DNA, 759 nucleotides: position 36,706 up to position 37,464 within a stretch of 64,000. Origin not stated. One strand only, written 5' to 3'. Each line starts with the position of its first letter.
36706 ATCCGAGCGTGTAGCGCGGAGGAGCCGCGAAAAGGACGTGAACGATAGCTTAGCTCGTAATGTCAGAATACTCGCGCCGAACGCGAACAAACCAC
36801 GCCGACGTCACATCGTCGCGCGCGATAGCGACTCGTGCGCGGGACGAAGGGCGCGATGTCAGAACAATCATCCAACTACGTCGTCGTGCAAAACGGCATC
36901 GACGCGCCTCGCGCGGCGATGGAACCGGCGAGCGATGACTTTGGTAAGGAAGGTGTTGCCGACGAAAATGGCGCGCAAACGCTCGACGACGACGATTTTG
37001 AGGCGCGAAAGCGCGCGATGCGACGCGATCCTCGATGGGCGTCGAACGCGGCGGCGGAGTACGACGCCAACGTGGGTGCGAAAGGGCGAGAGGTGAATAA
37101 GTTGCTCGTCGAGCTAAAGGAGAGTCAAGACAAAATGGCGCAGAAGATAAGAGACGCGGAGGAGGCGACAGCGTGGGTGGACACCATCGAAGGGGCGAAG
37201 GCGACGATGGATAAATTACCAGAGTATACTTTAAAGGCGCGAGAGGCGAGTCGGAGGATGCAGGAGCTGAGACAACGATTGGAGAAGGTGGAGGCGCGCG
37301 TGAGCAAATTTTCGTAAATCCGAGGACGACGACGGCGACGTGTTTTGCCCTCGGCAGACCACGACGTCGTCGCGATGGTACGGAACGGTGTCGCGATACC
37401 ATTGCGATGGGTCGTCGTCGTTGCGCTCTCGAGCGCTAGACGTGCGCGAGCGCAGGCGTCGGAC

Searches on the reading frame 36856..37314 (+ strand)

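Call 80: search_protein_families(library=pfam, proteins=[window:36856-37314:+], max_evalue=0.1)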
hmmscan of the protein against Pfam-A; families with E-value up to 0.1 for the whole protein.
window:36856-37314:+ (153 aa): 5 families
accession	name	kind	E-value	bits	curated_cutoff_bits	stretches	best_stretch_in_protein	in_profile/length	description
PF14712.11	Snapin_Pallidin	-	4.2e-08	34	29.6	1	79-151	17-87/89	Snapin/Pallidin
PF13949.11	ALIX_LYPXL_bnd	-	0.0095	15.7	30.8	1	36-147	40-151/295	ALIX V-shaped domain binding to HIV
PF10473.14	CENP-F_leu_zip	-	0.013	16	34.5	1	80-151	26-98/140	Leucine-rich repeats of kinetochore protein Cenp-F/LEK1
PF11221.13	Med21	-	0.033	14.9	37.3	0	118-148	90-120/144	Subunit 21 of Mediator complex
PF20648.2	DUF6809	-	0.099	13.9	27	0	111-146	13-48/85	Family of unknown function (DUF6809)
